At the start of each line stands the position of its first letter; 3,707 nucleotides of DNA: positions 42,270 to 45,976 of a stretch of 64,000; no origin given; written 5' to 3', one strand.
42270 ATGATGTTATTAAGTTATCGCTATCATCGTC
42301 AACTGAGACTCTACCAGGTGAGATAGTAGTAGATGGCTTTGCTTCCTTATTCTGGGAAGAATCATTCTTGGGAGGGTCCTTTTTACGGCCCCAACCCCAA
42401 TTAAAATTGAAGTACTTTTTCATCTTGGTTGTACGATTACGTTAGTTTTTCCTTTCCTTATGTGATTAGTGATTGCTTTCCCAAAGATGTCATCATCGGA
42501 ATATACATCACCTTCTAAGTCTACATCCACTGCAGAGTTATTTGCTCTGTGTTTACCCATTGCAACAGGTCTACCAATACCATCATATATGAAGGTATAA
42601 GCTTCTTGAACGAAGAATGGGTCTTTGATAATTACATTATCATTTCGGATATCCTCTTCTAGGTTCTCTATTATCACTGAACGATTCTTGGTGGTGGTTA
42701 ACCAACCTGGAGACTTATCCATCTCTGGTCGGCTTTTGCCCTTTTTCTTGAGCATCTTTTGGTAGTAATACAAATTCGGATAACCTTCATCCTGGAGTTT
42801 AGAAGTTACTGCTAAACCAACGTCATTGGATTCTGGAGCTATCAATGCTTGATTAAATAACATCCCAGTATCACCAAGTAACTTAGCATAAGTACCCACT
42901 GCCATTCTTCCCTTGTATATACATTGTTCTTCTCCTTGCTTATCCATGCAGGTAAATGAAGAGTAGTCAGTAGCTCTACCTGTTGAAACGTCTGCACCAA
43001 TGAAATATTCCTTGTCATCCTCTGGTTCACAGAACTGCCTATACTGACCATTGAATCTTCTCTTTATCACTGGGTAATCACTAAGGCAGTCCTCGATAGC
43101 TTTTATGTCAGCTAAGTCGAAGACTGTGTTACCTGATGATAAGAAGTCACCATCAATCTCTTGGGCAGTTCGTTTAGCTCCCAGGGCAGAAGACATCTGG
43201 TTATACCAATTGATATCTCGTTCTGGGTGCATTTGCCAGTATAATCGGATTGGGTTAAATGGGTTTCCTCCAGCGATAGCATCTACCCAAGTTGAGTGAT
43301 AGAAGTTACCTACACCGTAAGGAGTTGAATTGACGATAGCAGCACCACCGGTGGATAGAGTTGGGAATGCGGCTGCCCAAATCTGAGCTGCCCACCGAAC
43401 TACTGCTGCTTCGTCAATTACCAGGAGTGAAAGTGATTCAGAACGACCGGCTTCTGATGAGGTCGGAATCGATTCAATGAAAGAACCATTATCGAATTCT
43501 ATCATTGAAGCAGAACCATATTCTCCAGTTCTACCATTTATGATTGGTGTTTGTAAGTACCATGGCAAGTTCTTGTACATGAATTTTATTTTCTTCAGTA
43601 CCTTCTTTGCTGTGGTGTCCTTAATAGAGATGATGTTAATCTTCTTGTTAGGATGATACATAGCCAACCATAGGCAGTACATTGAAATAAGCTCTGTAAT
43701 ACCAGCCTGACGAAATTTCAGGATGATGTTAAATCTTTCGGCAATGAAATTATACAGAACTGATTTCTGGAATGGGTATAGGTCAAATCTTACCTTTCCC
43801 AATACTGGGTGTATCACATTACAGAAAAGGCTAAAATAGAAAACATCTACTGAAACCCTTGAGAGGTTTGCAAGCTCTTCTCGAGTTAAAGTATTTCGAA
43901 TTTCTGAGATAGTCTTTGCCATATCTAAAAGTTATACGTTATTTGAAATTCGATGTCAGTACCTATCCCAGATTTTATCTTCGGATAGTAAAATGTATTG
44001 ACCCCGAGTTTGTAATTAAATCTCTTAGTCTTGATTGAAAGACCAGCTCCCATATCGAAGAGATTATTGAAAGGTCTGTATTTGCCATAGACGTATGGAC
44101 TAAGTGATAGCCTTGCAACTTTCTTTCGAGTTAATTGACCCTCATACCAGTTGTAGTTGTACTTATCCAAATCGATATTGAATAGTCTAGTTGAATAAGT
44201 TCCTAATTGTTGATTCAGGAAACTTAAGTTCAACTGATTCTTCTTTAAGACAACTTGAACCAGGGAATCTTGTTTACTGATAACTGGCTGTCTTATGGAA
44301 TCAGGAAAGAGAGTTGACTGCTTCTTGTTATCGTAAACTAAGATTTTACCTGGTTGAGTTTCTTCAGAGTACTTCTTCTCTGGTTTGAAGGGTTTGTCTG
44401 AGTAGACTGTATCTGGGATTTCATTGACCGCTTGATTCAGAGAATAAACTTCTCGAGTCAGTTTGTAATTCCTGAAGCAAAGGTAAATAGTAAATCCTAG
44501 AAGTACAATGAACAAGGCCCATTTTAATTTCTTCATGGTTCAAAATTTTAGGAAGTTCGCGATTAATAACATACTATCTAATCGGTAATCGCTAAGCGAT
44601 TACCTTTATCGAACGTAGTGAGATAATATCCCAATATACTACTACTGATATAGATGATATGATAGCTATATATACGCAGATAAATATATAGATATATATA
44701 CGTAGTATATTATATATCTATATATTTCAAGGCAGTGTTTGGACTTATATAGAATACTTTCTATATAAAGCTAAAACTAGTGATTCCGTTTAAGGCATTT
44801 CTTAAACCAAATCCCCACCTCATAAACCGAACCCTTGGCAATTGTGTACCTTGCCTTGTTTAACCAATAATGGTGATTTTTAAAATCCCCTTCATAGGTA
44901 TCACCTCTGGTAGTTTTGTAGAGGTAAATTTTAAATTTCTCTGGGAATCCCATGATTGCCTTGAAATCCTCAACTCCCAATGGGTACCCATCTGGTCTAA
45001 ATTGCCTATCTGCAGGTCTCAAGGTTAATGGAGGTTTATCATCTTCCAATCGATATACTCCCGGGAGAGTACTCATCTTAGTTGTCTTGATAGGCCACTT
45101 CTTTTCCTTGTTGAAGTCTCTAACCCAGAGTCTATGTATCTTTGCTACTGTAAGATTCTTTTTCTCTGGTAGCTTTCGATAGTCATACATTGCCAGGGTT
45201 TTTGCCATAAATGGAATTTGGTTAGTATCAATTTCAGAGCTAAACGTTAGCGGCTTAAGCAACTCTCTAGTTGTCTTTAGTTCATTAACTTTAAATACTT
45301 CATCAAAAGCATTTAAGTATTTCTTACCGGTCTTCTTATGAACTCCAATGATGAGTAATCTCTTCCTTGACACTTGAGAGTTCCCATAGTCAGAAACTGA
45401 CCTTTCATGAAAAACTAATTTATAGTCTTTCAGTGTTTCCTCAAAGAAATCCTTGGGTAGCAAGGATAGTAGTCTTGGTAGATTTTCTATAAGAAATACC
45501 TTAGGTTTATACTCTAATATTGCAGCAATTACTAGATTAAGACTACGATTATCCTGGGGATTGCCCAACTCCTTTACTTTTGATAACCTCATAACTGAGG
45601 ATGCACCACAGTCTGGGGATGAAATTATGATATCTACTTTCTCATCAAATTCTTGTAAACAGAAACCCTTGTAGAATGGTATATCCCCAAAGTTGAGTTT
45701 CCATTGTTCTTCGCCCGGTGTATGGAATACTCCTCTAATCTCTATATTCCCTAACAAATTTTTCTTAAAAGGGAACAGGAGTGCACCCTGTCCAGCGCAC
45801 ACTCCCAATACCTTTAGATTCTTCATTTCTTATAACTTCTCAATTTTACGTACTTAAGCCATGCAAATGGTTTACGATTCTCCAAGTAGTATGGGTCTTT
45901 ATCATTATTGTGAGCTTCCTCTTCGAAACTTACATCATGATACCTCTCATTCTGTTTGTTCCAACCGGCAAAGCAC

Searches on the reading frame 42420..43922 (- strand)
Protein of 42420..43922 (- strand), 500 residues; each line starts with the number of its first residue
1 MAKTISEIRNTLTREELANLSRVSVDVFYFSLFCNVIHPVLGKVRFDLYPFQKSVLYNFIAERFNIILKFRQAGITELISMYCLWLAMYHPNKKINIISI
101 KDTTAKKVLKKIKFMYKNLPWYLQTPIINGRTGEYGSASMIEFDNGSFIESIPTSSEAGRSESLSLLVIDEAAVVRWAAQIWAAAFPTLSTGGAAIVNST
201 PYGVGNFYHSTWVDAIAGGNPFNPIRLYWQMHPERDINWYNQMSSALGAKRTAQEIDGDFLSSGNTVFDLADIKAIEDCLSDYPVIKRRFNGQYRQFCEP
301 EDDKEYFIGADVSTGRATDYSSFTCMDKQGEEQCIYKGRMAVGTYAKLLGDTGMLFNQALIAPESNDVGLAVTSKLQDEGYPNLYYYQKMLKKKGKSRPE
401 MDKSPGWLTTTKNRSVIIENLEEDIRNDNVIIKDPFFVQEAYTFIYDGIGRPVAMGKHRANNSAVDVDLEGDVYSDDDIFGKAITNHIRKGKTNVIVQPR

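Call 8: search_protein_families(library=phrogs, max_evalue=0.01, proteins=[window:42420-43922:-])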
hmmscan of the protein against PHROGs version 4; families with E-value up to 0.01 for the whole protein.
window:42420-43922:- (500 aa): 10 families
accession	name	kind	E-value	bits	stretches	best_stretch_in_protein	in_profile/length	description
phrog_2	-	head and packaging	2e-35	123.8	1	44-456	262-576/807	terminase large subunit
phrog_5989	-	head and packaging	1.2e-27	98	1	10-249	104-323/347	terminase large subunit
phrog_36964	-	head and packaging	7.9e-20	71.5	1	78-322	437-689/890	terminase large subunit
phrog_24361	-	head and packaging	6.2e-14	53.1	1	342-451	10-116/162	terminase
phrog_38407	-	unknown function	1e-12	48.7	1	299-450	175-325/370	-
phrog_38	-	head and packaging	1.4e-11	44.8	1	29-126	272-373/760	terminase large subunit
phrog_26724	-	unknown function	3.4e-10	40.8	1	44-202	31-184/192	-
phrog_9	-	head and packaging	3.7e-08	33.7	1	36-189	194-345/812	terminase large subunit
phrog_7579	-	head and packaging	4.4e-06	27.1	1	67-213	22-159/239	terminase large subunit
phrog_15503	-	unknown function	1.9e-05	25.2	1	30-175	55-195/245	-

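Call 80: search_dna_similar(query=window:42420-43922:-, collection=phages, mode=protein, max_rows=15)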
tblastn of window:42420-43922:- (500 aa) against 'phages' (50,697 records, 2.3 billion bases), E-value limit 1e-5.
Records with a match: 2904; places in all: 2909; records where one place covers at least 80% of the query: 1915.
Best place of each record, by identity: 80-90% 1; 60-80% 2; <60% 2901.
By first word of the organism name: Escherichia 740; Synechococcus 378; Klebsiella 331; Vibrio 236; Salmonella 202; Shigella 95; Stx2a-converting 83; Aeromonas 81; Acinetobacter 71; Cyanophage 61; and 76 more.
By host as written in the record: - 668; Escherichia coli 279; Klebsiella pneumoniae 114; Synechococcus 107; Escherichia coli O157:H7 43; Synechococcus sp. 38; Salmonella enterica 29; Synechococcus sp. WH7803 28; and 644 more.
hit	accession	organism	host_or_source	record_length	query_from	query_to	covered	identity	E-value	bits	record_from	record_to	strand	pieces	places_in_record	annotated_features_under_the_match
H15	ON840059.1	Caudoviricetes sp.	Rattus norvegicus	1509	1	500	100%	87.8%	0e+0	931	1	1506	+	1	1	large terminase protein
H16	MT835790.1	Bacteriophage sp.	human fecal samples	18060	11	489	96%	76.4%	2e-151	794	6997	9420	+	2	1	record has no annotation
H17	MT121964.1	Phage DP SC_6_H4_2017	bacteria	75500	10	500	98%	73.8%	0e+0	776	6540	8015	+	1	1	none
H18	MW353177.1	Flavobacterium phage vB_FspM_immuto_13-6C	Flavobacterium sp. LMO8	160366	28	489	92%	34.9%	2e-80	278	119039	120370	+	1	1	terminase large subunit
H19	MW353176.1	Flavobacterium phage vB_FspM_immuto_3-5A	Flavobacterium sp. LMO8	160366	28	489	92%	34.9%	4e-80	278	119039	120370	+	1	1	terminase large subunit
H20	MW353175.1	Flavobacterium phage vB_FspM_immuto_2-6A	Flavobacterium sp. LMO8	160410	28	489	92%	34.9%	4e-80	278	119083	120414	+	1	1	terminase large subunit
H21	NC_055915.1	Flavobacterium phage vB_FspM_immuto_2-6A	Flavobacterium sp. LMO8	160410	28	489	92%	34.9%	4e-80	278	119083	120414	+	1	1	terminase large subunit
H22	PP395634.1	Microcystis phage Mel-JY01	Microcystis elabens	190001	22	447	85%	37.3%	3e-84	290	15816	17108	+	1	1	large terminase protein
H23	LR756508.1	uncultured phage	metagenomic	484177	28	448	84%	35.0%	3e-75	264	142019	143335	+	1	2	record has no annotation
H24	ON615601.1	Synechococcus phage BUCT-ZZ01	Synechococcus elongatus PCC 7942 = ...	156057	22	490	94%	29.8%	4e-42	166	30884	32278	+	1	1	terminase large subunit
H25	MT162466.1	Synechococcus phage S-N03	Synechococcus sp. MW02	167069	12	445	87%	30.2%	3e-40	161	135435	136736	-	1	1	terminase large subunit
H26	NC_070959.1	Synechococcus phage S-N03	Synechococcus sp. MW02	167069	12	445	87%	30.2%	3e-40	161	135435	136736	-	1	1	terminase large subunit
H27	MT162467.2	Synechococcus phage S-H34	Synechococcus sp. MW02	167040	9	445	87%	29.7%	5e-39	157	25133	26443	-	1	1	terminase large subunit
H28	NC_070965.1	Synechococcus phage S-H34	Synechococcus sp. MW02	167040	9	445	87%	29.7%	5e-39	157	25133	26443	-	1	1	terminase large subunit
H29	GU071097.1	Synechococcus phage S-SSM5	Synechococcus sp. WH8102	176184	12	448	87%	29.5%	3e-45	176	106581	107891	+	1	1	gp17: terminase DNA packaging enzyme large subunit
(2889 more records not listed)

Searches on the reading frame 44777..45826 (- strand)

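Call 8: search_protein_families(library=phrogs, max_evalue=0.01, proteins=[window:44777-45826:-])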
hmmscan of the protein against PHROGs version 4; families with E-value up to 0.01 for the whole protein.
window:44777-45826:- (349 aa): 2 families
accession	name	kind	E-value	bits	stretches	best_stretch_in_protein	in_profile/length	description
phrog_116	-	other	2e-12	47.3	1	41-301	254-460/779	DNA methyltransferase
phrog_363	-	other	0.00065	19.9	1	61-124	113-173/327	DNA methyltransferase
